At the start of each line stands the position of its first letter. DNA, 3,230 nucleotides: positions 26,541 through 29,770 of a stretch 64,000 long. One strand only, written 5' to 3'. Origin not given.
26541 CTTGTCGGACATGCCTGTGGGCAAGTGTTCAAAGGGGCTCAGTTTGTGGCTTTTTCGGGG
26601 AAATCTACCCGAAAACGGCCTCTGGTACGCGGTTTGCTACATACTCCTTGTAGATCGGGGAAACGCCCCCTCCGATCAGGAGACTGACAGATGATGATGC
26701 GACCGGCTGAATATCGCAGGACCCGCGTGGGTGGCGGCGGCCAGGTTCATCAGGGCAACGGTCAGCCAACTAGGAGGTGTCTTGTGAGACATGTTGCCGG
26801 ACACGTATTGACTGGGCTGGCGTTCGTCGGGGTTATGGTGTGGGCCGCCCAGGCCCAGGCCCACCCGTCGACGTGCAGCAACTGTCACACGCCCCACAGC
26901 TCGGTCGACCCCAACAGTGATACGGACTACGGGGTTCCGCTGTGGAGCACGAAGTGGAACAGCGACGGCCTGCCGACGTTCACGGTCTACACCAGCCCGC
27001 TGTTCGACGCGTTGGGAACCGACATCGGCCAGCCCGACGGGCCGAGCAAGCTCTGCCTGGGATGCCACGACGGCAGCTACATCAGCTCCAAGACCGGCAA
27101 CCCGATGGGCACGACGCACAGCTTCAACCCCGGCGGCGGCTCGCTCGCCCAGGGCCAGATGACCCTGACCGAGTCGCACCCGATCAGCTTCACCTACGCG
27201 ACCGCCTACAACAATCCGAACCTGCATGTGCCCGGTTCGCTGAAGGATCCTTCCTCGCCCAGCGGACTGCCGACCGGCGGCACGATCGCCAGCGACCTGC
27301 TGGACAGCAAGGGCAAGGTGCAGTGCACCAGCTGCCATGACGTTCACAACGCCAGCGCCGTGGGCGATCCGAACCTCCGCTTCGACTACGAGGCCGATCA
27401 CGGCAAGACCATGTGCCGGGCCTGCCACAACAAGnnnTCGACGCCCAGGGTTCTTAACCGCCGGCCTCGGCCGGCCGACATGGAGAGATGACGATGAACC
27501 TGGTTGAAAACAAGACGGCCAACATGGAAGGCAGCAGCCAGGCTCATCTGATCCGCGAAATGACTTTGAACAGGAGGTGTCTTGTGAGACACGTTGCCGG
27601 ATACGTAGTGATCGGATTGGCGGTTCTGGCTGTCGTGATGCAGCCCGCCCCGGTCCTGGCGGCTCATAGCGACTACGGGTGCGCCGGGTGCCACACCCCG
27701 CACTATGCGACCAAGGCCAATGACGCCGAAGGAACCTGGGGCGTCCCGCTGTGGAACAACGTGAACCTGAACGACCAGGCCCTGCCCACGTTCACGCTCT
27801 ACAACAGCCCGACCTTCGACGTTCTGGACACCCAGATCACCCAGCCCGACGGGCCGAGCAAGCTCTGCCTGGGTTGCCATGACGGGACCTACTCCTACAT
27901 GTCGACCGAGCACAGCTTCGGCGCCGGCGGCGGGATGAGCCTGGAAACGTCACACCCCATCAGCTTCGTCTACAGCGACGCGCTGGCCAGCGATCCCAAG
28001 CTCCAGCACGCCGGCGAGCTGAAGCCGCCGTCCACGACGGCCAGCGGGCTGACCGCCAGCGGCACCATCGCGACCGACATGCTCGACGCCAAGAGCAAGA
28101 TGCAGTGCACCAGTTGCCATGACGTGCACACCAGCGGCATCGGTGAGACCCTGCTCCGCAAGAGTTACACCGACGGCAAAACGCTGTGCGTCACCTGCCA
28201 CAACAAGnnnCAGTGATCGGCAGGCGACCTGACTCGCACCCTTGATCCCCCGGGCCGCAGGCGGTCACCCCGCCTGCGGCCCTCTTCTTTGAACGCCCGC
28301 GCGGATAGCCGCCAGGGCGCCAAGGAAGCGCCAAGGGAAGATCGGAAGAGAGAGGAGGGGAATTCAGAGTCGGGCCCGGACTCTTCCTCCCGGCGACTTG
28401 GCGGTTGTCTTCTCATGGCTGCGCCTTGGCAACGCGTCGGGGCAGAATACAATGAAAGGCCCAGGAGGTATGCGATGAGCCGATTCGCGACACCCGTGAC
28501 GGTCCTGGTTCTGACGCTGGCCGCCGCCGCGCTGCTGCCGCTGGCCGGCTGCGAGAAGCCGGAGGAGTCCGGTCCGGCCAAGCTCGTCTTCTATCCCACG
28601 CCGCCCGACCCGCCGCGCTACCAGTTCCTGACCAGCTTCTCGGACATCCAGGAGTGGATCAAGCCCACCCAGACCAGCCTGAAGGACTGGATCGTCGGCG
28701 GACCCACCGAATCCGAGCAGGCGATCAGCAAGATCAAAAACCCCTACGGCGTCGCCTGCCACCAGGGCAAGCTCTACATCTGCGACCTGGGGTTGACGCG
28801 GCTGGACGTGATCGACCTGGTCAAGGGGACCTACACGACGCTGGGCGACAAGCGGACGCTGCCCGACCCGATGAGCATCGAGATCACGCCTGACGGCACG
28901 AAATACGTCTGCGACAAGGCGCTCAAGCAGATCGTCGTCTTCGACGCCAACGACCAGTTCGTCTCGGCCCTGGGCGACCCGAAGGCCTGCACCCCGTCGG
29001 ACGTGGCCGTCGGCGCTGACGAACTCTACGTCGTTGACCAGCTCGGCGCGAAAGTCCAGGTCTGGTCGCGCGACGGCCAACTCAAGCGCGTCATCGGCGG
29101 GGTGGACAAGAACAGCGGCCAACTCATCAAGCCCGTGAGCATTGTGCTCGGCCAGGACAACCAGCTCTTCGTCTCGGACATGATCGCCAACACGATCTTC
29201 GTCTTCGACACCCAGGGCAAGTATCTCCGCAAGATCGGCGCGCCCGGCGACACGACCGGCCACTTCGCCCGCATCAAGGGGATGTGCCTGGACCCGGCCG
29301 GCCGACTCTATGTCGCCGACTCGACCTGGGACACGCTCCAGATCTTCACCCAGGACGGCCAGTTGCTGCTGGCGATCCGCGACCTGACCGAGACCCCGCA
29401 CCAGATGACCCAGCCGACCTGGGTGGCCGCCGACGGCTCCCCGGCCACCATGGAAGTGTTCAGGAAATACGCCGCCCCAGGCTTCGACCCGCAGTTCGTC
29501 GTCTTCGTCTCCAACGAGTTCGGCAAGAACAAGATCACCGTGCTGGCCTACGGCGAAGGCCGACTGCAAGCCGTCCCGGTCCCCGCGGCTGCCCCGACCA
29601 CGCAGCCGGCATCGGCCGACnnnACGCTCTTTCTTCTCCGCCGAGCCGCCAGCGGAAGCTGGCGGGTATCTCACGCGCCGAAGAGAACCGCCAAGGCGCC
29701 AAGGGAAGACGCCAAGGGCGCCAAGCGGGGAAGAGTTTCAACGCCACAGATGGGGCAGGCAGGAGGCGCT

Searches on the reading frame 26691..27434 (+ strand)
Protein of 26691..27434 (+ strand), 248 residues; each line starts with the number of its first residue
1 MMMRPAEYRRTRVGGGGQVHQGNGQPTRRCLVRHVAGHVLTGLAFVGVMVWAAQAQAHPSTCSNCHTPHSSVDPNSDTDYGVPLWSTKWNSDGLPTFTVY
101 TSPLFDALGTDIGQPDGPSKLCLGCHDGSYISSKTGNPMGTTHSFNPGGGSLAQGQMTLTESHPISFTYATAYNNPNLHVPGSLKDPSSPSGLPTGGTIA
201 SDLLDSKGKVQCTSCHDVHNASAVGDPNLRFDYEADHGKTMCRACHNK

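Call 3: search_protein_families(library=pfam, proteins=[window:26691-27434:+], max_evalue=0.01)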
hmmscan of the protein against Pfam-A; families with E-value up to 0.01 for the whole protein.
window:26691-27434:+ (248 aa): 3 families
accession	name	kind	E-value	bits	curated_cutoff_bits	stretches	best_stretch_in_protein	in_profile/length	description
PF09699.15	Paired_CXXCH_1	-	2.7e-06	27.4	20.6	0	211-248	8-38/41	Doubled CXXCH motif (Paired_CXXCH_1)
PF14522.11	Cytochrome_C7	-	0.0002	21.6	24.8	1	208-247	12-49/67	Cytochrome c7 and related cytochrome c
PF14537.11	Cytochrom_c3_2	-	0.004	18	25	0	208-247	56-79/79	Cytochrome c3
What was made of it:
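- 26691..28210 (+): Two paralogous tetrahaem c-type cytochromes (248 and 240 aa) upstream of ccmE. Homologues lie next to ccmE in many related loci. Pfam Paired_CXXCH_1 (call 3).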

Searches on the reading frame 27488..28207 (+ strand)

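Call 3: search_protein_families(library=pfam, proteins=[window:27488-28207:+], max_evalue=0.01)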
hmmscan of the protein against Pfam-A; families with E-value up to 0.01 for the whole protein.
window:27488-28207:+ (240 aa): 4 families
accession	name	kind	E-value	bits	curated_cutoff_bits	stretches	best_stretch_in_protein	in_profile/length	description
PF09699.15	Paired_CXXCH_1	-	1.4e-10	41.1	20.6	1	205-240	7-38/41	Doubled CXXCH motif (Paired_CXXCH_1)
PF14522.11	Cytochrome_C7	-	1.7e-06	28.2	24.8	1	203-239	12-49/67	Cytochrome c7 and related cytochrome c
PF14537.11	Cytochrom_c3_2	-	0.00012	22.9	25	0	202-239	55-79/79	Cytochrome c3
PF22113.1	Mtrc-MtrF_II-IV_dom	-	0.0058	16.6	30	0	204-239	6-36/176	Outer membrane cytochrome MtrC/MtrF-like, domains II/IV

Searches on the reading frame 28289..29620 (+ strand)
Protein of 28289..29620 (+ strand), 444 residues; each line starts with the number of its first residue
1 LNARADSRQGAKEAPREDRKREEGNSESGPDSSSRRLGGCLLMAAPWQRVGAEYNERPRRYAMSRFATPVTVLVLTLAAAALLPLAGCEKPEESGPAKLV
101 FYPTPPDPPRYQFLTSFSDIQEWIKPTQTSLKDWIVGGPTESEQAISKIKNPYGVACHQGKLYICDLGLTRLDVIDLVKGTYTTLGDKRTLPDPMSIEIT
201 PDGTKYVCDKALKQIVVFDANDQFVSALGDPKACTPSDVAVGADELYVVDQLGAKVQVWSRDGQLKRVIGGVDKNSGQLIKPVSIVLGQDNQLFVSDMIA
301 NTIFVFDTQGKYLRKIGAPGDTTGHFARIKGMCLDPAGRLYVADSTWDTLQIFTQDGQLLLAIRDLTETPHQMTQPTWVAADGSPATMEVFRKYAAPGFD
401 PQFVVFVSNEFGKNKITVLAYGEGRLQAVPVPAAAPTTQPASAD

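Call 3: search_protein_families(library=pfam, proteins=[window:28289-29620:+], max_evalue=0.01)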
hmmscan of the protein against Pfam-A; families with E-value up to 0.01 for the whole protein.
window:28289-29620:+ (444 aa): 4 families
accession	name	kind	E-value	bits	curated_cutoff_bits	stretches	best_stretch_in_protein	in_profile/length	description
PF17170.10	DUF5128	-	6.4e-14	52.3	22.9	1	279-353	42-117/321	6-bladed beta-propeller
PF01436.27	NHL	-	6.1e-08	32.8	20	0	326-345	1-20/28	NHL repeat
PF08450.18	SGL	-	0.00033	20.8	26.3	1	159-364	11-221/246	SMP-30/Gluconolactonase/LRE-like region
PF24684.1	Vgb_lyase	-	0.0063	15.8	50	0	193-311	14-128/290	Virginiamycin B lyase family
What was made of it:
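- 28289..29623 (+): NHL-repeat beta-propeller protein between the tetrahaem cytochromes and ccmE; also syntenic in related loci. Pfam NHL/DUF5128 (call 3).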
